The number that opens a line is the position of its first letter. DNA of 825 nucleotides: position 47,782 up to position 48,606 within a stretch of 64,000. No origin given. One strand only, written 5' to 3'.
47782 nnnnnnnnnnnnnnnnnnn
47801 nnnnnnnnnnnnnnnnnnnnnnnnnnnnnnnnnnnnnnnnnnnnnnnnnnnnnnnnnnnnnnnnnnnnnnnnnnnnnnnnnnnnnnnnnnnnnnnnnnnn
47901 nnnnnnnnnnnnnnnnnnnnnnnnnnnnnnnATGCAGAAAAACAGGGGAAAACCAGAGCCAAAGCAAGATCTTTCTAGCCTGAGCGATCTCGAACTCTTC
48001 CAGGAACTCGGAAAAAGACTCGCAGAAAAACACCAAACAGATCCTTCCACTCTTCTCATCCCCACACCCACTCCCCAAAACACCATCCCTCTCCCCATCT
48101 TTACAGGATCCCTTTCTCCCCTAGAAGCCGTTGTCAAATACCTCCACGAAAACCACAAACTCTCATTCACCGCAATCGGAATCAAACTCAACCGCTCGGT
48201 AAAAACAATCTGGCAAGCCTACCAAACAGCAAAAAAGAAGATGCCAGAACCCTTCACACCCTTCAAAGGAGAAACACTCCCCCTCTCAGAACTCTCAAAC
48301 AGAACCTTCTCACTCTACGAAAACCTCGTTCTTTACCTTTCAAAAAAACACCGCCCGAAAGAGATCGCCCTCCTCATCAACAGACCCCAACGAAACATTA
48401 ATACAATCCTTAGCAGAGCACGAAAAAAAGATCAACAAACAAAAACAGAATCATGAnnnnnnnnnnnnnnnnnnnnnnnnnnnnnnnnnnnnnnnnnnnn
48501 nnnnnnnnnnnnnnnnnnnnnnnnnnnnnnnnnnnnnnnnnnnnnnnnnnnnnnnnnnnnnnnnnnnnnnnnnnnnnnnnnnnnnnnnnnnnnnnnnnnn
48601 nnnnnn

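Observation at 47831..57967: Giant 2750-aa FG-GAP/LamG glycoprotein with a dedicated small HTH gene and an upstream array of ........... repeats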

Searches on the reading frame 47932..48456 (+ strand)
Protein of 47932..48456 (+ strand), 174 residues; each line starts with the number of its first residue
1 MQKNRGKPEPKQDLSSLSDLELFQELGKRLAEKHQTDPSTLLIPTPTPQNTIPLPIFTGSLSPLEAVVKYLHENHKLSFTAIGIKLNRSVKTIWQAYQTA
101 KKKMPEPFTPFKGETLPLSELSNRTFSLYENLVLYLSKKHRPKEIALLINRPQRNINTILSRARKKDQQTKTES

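Call 5: search_protein_families(library=pfam, proteins=[window:47932-48456:+], max_evalue=0.01)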
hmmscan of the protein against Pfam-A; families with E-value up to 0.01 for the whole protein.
window:47932-48456:+ (174 aa): 1 family
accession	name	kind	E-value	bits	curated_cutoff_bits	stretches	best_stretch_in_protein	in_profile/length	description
PF08281.18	Sigma70_r4_2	-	6.9e-07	29.3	25.7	0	143-166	30-53/54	Sigma-70, region 4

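Call 10: search_protein_families(library=ncbifam, proteins=[window:47932-48456:+], max_evalue=0.001)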
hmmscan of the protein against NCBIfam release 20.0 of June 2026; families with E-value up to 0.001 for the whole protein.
window:47932-48456:+ (174 aa): 4 families
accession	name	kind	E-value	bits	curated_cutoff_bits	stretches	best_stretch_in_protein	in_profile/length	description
NF006147.0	PRK08295.1-4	equivalog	6.4e-05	22.6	212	0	29-105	124-197/201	RNA polymerase factor sigma-70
TIGR02859.1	spore_sigH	equivalog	0.00029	20.4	294.8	0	30-104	122-193/198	RNA polymerase sporulation sigma factor SigH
TIGR02937.1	sigma70-ECF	superfamily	0.00078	19.1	42.9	0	133-166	127-160/165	sigma-70 family RNA polymerase sigma factor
NF006148.0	PRK08295.1-5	equivalog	0.00091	18.6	208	0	31-104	137-207/218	RNA polymerase sporulation sigma factor SigH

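Call 13: find_homologous_proteins(query=window:47932-48453:+, max_evalue=0.001)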
Query window:47932-48453:+ (174 aa): 3 proteins with E <= 0.001 among 37 candidates.
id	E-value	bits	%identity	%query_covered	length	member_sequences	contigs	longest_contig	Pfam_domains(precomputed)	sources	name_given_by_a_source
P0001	2.2e-54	202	62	96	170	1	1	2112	PF13412.13,PF08279.19,PF13936.13,PF04545.23,PF08281.19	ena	-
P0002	1.4e-16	79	38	68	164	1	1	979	PF13384.13,PF08281.19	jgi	jgi:DNA-binding CsgD family transcriptional regulator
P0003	1.1e-15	76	42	70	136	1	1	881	PF08279.19,PF13384.13,PF13936.13,PF02001.22,PF08281.19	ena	-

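Call 15: find_encoding_contigs(protein=P0001, flank=10000)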
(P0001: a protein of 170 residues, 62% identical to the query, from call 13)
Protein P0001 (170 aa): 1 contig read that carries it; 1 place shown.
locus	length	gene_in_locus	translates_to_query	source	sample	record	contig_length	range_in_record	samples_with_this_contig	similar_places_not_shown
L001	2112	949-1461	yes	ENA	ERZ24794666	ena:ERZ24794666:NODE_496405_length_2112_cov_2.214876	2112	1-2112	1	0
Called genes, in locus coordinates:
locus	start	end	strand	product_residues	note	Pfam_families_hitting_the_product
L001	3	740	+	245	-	?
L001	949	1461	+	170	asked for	PF08279:HTH_11 (faint), PF13412:HTH_24 (faint), PF13936:HTH_38 (faint), PF04545:Sigma70_r4 (faint), PF08281:Sigma70_r4_2 (faint)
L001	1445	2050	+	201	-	-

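Call 16: find_encoding_contigs(protein=window:47932-48456:+, flank=10000)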
Protein window:47932-48456:+ (174 aa): 4 contigs read that carry it; 3 places shown.
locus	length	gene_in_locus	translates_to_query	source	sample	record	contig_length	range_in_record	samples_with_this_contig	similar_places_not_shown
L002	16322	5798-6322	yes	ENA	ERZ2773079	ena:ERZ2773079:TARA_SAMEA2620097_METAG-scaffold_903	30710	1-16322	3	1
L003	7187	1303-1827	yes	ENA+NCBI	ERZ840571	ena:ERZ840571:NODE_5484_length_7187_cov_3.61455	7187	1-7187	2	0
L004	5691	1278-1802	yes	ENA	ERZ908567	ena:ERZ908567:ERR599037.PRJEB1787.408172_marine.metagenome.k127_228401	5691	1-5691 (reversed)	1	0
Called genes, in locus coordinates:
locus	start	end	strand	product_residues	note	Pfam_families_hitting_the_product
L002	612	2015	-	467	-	PF05048:NosD (weak), PF13229:Beta_helix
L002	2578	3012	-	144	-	PF00293:NUDIX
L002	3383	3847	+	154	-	PF01037:AsnC_trans_reg (weak)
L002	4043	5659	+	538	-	PF05048:NosD (faint), PF25275:Golvesin_C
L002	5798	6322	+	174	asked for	PF08281:Sigma70_r4_2 (faint)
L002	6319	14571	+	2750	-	PF02210:Laminin_G_2 (faint), PF13517:FG-GAP_3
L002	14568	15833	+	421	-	-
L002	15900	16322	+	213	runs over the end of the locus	PF00856:SET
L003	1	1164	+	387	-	?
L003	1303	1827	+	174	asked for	PF08281:Sigma70_r4_2 (faint)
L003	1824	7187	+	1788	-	?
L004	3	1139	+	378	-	?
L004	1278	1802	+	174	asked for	PF08281:Sigma70_r4_2 (faint)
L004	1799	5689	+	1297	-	?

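Call 22: search_protein_representatives(protein=window:47932-48453:+)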
Query: 174 residues. Proteins with E-value up to 0.001 (for the whole library): 1776; up to 1e-10: 983; up to 1e-30: 21. The best 150 are listed.
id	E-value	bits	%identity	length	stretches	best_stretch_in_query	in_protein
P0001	7.1e-55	201.5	62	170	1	6-169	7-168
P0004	1.7e-38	148.2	35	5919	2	15-169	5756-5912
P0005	7.9e-38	146.1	44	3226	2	51-169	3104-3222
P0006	3.5e-36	140.7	44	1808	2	33-168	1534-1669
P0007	7.4e-36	139.7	39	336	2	32-166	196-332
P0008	8.5e-36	139.5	37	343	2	36-168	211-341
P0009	9.9e-36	139.3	37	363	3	51-167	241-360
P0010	2.0e-35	138.2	41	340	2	49-167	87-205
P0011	2.8e-34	134.6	100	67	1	1-67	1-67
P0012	6.4e-34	133.4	42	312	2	48-168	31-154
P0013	2.4e-33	131.5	42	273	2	51-168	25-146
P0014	5.3e-33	130.4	39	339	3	49-173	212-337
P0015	6.4e-33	130.1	39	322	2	50-169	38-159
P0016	1.5e-32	129.0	44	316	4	37-137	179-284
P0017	2.3e-32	128.3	41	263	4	52-104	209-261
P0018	2.4e-32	128.2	44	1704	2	49-167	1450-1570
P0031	4.7e-28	114.3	40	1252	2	51-168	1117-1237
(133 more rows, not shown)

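Call 32: find_related_loci(query=A2, collection=genome_contigs, flank=10000)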
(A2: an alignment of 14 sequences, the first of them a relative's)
Query A2 (182 aa) in genome_contigs; peptide patterns used: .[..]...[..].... (x = any residue, [..] = any of these).
226 stretches matched a pattern; 219 encode a relative of the query (tblastn E <= 1e-3); the best 80 are kept; 80 distinct loci.
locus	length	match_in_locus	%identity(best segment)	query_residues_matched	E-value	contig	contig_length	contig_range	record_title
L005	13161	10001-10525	54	1-174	3e-53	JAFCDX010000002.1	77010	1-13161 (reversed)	Candidatus Woesearchaeota archaeon isolate Meg22_1012_Bin_171 Meg22_1012_Bin_171_scaffold_367, whole genome shotgun sequ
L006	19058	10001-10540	53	3-174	5e-53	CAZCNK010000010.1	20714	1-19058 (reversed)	MAG TPA_asm: Candidatus Woesearchaeota archaeon isolate SRP269290_co2_138 genome assembly, contig: NODE_2585_length_2071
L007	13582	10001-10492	48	4-171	2e-46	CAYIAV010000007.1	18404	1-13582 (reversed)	MAG TPA_asm: Candidatus Woesearchaeota archaeon isolate ERP119705_co1_735 genome assembly, contig: NODE_3381_length_1840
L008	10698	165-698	45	1-177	4e-46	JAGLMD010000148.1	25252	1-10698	MAG: Nanoarchaeota archaeon isolate RS_5_44 ROV157_5.bin.44.fa_148, whole genome shotgun sequence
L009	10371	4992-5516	48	1-176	2e-46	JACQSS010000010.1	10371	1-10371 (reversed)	MAG: Candidatus Woesearchaeota archaeon isolate NC_groundwater_1391_Ag_S-0.2um_48_40 S_p2_S4_coassembly_k141_585961, who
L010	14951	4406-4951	43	4-182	1e-45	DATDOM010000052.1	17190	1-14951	MAG TPA_asm: Candidatus Nanoarchaeia archaeon isolate SMAG_U7894 k141_2734768, whole genome shotgun sequence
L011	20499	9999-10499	45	7-174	2e-45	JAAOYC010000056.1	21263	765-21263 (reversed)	Candidatus Woesearchaeota archaeon isolate DPANNHV_H2.bin.19 k83_3027339, whole genome shotgun sequence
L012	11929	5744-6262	44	1-180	1e-44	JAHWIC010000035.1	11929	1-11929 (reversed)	MAG: Candidatus Woesearchaeota archaeon isolate Yap2000.bin4.8 contig-145_7172, whole genome shotgun sequence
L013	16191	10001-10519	50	7-179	6e-45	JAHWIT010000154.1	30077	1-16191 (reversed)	MAG: Candidatus Woesearchaeota archaeon isolate YT3_932 k127_64154945, whole genome shotgun sequence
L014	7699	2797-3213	55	36-177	3e-44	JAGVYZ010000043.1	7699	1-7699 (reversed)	Candidatus Woesearchaeota archaeon isolate RIFOXYB1_FULL_29_12 rifoxyb1_full_scaffold_4692, whole genome shotgun sequenc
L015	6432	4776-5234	51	22-175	3e-43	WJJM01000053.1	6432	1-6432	MAG: Candidatus Woesearchaeota archaeon isolate Bin_028 k141_3374743, whole genome shotgun sequence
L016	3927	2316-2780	52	19-174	4e-42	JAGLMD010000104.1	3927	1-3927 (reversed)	MAG: Nanoarchaeota archaeon isolate RS_5_44 ROV157_5.bin.44.fa_104, whole genome shotgun sequence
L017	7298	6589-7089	47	1-171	3e-42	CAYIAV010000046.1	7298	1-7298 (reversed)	MAG TPA_asm: Candidatus Woesearchaeota archaeon isolate ERP119705_co1_735 genome assembly, contig: NODE_15990_length_729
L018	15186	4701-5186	47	9-171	5e-42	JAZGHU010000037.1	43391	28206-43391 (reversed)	MAG: Candidatus Woesearchaeota archaeon isolate SCS6bin.8 SCS6bin.8_37, whole genome shotgun sequence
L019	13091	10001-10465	49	22-174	4e-42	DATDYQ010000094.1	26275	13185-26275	MAG TPA_asm: Candidatus Nanoarchaeia archaeon isolate SMAG_U8169 k141_836692, whole genome shotgun sequence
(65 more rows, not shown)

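Call 37: predict_structure(alignment_id=A1)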
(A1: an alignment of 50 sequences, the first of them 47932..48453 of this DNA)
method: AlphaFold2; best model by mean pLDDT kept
length: 174 residues; sequences in the alignment: 50
mean_pLDDT: 92.9   pTM: 0.76
mean pLDDT of the five models: 92.9, 91.9, 91.5, 91.4, 91.0
residues with pLDDT >= 90: 138; 70-90: 31; 50-70: 5; < 50: 0
segments of 3 or more residues with pLDDT < 50: none
pLDDT, mean of each block of 10 residues (from residue 1): 74 81 92 88 76 96 98 97 98 98 96 95 98 98 98 98 98 93
secondary structure, 60 per line:
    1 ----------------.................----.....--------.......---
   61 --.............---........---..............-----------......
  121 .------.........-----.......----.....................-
elements in order: H17-33 H38-42 E51-53 H54-57 H63-75 H79-86 H90-103 E115-117 H118-121 H128-136 H142-148 H153-173

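Call 42: fold_search(model_id=the predicted structure, library=pdb)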
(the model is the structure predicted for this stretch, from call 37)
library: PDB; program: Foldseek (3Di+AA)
matches with E <= 10: 739; with E <= 0.001: 0
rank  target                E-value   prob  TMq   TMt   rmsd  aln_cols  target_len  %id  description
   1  8x6g_H                1.3e-01  0.60  0.27  0.19  23.1       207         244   14  Cryo-EM structure of Staphylococcus aureus sigB-dependent RNAP-promoter open complex (released 2024-06-05)
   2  9n9q_C                1.6e-01  0.66  0.25  0.17  22.5       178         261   13  Cryo-EM structure of the RNA-guided transcription complex (released 2025-12-24)
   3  2lvs_MODEL_1_A        2.2e-01  0.66  0.22  0.35  10.2       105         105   19  NMR solution structure of a CRISPR repeat binding protein (released 2013-01-23)
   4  9a50_A                2.8e-01  0.72  0.27  0.18  23.3       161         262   14  Integrative model of RPSB-RPOC by crosslinking MS and deep learning (released 2024-09-18)
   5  9a7s_A                2.8e-01  0.57  0.23  0.16  20.5       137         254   16  Integrative model of RPSD-RPOB by crosslinking MS and deep learning (released 2024-09-18)
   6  5uxx_C                4.5e-01  0.44  0.27  0.28  14.3       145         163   12  Co-crystal structure of the sigma factor RpoE in complex with the anti-sigma factor NepR from Bartonella quintana (released 2018-02-28)
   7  6kop_F                4.7e-01  0.44  0.24  0.26  26.1       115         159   18  Mycobacterium tuberculosis initial transcription complex comprising sigma H and 5'-OH RNA of 9 nt (released 2020-03-11)
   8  5vxn_B                5.3e-01  0.93  0.25  0.23   7.4        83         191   30  Structure of two RcsB dimers bound to two parallel DNAs. (released 2018-03-07)
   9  7s03_A                5.3e-01  0.28  0.20  0.30  18.2       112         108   11  DNA-binding domain of human SETMAR in complex with Hsmar1 terminal inverted repeat (TIR) DNA (released 2022-08-03)
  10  6kta_A                5.3e-01  0.25  0.23  0.28  12.4       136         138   14  Crystal structure of B. halodurans MntR in apo form (released 2019-12-04)
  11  9c4c_F                5.3e-01  0.21  0.23  0.28  12.6       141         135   11  The structure of two MntR dimers bound to the native mnep promoter sequence (released 2024-08-14)
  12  8r7y_B                5.6e-01  0.99  0.24  0.14   4.9        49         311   24  Deoxyribonucleoside regulator DeoR in complex with the DNA operator (released 2024-06-19)
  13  5vxn_D                5.9e-01  0.99  0.24  0.22   3.3        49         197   39  Structure of two RcsB dimers bound to two parallel DNAs. (released 2018-03-07)
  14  5o8y_H                5.9e-01  0.35  0.23  0.19  14.9       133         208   20  Conformational dynamism for DNA interaction in Salmonella typhimurium RcsB response regulator. (released 2017-11-15)
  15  6eo3_A                6.2e-01  0.99  0.25  0.21   3.2        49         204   37  Conformational dynamism for DNA interaction in Salmonella typhimurium RcsB response regulator. S207C P212121 (released 2017-11-15)
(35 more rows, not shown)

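Call 45: find_encoding_contigs(protein=P0006, flank=3000, max_places=3)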
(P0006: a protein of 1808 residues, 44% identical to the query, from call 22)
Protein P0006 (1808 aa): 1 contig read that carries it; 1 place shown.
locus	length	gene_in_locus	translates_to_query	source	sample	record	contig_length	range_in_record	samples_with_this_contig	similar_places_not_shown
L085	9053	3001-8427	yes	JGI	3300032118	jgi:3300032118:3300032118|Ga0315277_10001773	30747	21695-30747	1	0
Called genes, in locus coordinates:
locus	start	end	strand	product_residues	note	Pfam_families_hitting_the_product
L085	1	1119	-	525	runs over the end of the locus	PF07714:PK_Tyr_Ser-Thr (weak), PF00069:Pkinase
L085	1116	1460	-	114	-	-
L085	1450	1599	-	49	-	-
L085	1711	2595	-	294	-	-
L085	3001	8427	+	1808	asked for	PF19077:Big_13 (faint), PF08281:Sigma70_r4_2 (faint), PF13384:HTH_23 (faint)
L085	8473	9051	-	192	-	?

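Call 47: find_encoding_contigs(protein=P0018, flank=3000, max_places=3)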
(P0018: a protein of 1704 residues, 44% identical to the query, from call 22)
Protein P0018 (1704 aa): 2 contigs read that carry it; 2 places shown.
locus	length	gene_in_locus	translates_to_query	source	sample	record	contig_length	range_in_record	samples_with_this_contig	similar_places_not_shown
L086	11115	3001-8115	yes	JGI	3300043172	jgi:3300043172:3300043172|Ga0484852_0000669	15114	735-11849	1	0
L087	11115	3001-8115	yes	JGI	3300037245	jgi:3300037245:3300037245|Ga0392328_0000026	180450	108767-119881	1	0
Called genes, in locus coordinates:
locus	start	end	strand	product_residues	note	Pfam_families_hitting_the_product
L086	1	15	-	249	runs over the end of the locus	?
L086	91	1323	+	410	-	PF01676:Metalloenzyme, PF10143:PhosphMutase, PF01676:Metalloenzyme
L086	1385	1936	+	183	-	PF22090:Gins51_C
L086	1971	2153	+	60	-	-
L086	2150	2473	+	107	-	PF01906:YbjQ_1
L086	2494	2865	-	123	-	-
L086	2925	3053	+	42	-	-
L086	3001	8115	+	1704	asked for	PF08281:Sigma70_r4_2 (faint)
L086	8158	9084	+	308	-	-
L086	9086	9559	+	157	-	-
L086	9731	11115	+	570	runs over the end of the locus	-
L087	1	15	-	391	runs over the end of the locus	PF02881:SRP54_N, PF06414:Zeta_toxin (faint), PF00448:SRP54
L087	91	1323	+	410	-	PF01676:Metalloenzyme, PF10143:PhosphMutase, PF01676:Metalloenzyme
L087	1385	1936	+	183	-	PF22090:Gins51_C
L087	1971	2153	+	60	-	-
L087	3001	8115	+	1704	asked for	PF08281:Sigma70_r4_2 (faint)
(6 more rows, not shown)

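Call 48: find_encoding_contigs(protein=P0031, flank=3000, max_places=3)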
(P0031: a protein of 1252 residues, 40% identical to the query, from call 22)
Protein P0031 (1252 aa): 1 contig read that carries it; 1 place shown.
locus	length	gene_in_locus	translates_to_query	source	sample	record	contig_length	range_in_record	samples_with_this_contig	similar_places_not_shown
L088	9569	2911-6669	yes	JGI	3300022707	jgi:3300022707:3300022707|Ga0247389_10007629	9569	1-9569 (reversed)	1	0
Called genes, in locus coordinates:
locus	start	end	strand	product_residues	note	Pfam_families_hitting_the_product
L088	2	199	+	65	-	?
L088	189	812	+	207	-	-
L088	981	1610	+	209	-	-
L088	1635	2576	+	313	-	-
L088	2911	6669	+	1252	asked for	PF08281:Sigma70_r4_2 (faint), PF13384:HTH_23 (faint)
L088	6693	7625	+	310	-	-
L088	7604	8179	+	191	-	-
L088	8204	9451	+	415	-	-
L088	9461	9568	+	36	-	?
